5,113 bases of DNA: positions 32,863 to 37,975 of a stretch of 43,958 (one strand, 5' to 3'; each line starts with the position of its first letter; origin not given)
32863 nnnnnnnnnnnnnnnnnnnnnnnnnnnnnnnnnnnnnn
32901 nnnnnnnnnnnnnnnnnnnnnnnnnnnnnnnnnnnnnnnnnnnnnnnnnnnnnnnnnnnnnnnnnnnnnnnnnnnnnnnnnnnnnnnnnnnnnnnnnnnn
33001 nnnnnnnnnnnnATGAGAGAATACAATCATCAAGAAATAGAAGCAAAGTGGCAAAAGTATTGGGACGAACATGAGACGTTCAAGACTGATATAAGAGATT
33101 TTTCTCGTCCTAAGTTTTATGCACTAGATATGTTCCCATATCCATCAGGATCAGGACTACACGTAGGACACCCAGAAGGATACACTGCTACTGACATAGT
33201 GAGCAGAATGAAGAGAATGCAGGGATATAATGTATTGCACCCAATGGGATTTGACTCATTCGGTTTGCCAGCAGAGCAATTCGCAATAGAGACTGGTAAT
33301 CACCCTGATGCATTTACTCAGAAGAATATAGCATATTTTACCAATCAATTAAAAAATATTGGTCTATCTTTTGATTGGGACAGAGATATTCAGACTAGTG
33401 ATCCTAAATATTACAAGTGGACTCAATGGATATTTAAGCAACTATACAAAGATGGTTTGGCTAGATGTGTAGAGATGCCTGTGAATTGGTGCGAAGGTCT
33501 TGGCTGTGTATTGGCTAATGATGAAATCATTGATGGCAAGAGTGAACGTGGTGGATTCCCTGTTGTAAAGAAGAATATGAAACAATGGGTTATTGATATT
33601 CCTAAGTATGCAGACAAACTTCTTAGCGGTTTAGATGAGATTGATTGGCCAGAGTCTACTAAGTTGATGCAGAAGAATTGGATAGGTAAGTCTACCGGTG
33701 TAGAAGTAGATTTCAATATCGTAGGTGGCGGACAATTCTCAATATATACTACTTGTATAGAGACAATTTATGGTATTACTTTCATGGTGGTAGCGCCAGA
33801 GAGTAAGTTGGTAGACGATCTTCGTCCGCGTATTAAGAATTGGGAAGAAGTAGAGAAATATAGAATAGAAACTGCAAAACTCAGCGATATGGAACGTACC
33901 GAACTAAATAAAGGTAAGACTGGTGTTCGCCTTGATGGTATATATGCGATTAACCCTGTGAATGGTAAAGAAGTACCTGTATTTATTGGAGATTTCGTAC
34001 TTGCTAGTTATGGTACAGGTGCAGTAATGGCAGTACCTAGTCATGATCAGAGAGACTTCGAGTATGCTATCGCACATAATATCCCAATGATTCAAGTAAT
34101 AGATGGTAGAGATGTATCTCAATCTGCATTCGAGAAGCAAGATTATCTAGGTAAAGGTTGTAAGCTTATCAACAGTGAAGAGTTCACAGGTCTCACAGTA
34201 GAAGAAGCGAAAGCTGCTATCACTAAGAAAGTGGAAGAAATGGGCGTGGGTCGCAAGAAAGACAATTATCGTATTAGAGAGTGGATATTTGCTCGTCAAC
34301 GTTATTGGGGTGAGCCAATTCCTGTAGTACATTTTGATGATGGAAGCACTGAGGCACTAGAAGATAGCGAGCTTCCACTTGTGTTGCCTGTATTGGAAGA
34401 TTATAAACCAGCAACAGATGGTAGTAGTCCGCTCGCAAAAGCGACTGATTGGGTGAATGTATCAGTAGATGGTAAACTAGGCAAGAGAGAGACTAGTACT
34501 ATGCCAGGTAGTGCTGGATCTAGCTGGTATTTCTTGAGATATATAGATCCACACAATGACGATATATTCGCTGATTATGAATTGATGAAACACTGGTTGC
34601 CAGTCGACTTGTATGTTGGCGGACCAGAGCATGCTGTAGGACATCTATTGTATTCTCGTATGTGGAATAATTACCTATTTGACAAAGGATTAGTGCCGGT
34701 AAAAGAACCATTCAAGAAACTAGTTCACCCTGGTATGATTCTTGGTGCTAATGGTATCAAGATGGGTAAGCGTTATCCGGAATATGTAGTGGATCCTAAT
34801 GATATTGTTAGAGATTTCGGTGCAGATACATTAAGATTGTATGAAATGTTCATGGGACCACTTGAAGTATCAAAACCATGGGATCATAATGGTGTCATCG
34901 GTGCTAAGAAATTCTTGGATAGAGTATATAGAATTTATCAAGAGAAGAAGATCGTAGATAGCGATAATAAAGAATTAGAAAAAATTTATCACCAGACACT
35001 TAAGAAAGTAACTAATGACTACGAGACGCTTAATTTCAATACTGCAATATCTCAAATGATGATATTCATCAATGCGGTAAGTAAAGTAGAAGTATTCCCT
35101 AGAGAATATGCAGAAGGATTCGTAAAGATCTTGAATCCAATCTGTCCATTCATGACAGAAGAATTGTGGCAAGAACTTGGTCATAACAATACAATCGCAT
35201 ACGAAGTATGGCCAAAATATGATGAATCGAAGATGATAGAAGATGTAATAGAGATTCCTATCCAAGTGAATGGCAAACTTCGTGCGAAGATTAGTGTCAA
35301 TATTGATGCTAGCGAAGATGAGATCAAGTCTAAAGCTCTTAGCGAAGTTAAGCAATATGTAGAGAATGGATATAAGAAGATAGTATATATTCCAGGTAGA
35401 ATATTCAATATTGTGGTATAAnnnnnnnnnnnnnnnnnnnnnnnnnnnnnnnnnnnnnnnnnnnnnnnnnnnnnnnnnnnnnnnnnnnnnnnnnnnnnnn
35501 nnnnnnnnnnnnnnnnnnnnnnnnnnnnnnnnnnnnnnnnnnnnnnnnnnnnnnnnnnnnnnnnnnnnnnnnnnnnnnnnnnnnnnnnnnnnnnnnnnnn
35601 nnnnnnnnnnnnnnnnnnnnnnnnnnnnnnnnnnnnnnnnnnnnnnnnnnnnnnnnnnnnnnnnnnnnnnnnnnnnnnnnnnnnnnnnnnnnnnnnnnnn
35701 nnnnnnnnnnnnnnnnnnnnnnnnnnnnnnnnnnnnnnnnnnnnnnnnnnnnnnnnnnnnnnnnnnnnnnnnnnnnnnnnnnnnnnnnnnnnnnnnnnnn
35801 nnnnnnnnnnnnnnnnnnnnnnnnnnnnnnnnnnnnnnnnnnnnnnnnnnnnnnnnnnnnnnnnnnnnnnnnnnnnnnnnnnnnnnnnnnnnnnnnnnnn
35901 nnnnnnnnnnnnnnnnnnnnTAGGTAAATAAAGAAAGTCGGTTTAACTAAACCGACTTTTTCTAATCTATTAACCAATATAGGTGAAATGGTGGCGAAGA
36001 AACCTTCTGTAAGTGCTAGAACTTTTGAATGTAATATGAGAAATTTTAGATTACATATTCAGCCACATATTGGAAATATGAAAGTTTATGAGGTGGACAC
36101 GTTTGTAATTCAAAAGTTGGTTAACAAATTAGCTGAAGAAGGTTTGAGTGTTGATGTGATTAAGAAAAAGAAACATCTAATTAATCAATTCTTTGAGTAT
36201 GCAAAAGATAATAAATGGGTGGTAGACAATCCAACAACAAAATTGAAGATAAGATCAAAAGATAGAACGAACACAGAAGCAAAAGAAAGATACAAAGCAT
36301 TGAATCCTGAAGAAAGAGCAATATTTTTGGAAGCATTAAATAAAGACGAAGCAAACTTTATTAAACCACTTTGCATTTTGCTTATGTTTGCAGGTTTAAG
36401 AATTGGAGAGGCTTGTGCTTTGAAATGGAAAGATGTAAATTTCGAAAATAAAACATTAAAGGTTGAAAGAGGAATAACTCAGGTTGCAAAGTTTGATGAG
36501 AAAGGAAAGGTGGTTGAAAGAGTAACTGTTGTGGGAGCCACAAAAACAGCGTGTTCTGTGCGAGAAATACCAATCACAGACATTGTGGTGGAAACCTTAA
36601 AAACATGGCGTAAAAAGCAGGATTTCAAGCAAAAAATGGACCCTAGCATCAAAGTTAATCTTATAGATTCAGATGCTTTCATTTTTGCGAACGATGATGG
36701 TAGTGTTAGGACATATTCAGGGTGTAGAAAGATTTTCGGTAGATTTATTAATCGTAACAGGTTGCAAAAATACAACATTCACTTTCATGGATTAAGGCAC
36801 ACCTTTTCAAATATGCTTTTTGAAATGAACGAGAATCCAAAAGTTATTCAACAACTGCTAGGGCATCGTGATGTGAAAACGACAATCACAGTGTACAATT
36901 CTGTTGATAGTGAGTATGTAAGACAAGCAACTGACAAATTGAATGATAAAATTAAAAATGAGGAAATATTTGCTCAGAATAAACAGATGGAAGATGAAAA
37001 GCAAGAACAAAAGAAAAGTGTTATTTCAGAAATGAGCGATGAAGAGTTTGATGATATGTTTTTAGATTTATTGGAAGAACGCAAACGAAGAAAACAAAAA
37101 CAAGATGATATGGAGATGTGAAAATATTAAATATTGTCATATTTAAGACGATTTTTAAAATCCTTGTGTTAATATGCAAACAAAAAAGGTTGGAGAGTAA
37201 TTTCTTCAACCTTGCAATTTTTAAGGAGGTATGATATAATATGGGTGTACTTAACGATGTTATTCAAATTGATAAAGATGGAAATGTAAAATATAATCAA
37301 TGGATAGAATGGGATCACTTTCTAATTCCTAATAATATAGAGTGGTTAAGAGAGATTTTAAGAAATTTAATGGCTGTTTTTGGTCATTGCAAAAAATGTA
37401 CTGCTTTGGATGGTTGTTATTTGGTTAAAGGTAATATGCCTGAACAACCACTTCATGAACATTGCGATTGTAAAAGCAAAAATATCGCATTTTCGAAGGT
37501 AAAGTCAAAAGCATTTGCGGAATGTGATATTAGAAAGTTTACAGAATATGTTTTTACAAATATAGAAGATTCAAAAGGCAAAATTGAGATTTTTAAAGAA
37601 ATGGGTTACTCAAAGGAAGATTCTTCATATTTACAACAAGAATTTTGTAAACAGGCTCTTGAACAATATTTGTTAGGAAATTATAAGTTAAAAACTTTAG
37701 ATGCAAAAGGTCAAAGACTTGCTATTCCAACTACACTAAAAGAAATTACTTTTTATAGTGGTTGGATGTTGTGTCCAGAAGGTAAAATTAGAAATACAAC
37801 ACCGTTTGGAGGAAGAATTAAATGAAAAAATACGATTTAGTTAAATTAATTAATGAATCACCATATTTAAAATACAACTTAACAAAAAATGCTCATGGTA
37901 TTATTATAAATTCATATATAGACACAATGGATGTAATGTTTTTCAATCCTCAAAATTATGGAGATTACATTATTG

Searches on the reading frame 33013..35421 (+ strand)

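Call 83: search_protein_families(library=pfam, proteins=[window:33013-35421:+], max_evalue=0.001)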
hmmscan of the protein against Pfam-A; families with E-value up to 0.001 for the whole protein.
window:33013-35421:+ (802 aa): 4 families
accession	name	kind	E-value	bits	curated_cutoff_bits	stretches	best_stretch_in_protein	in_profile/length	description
PF13603.12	tRNA-synt_1_2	-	2.4e-56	190.6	25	1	221-407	1-184/185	Leucyl-tRNA synthetase, editing domain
PF00133.28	tRNA-synt_1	-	9.4e-39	133.8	22.7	2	12-226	1-227/414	tRNA synthetases class I (I, L, M and V)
PF08264.19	Anticodon_1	-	3.8e-21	76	25.1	1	653-768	2-144/148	Anticodon-binding domain of tRNA ligase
PF09334.17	tRNA-synt_1g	-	4.3e-19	69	20.1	1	41-168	7-131/391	tRNA synthetases class I (M)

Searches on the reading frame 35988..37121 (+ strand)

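Call 83: search_protein_families(library=pfam, proteins=[window:35988-37121:+], max_evalue=0.001)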
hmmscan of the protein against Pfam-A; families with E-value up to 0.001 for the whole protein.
window:35988-37121:+ (377 aa): 3 families
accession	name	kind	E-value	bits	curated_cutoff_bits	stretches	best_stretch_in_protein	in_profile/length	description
PF00589.27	Phage_integrase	-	4.5e-26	92.1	27.1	1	113-307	11-169/172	Phage integrase family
PF14659.12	Phage_int_SAM_3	-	7.8e-08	32.9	22.6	1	4-48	13-57/58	Phage integrase, N-terminal SAM-like domain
PF22022.2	Phage_int_M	-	5.2e-07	30.3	27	1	3-87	11-94/96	Phage integrase central domain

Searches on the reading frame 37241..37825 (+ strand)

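Call 83: search_protein_families(library=pfam, proteins=[window:37241-37825:+], max_evalue=0.001)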
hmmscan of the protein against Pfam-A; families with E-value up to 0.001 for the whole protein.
window:37241-37825:+ (194 aa): 1 family
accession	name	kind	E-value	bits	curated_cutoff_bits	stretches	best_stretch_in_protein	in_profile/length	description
PF21814.2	DUF6883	-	0.00052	20.7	27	1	95-167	10-79/110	Domain of unknown function (DUF6883)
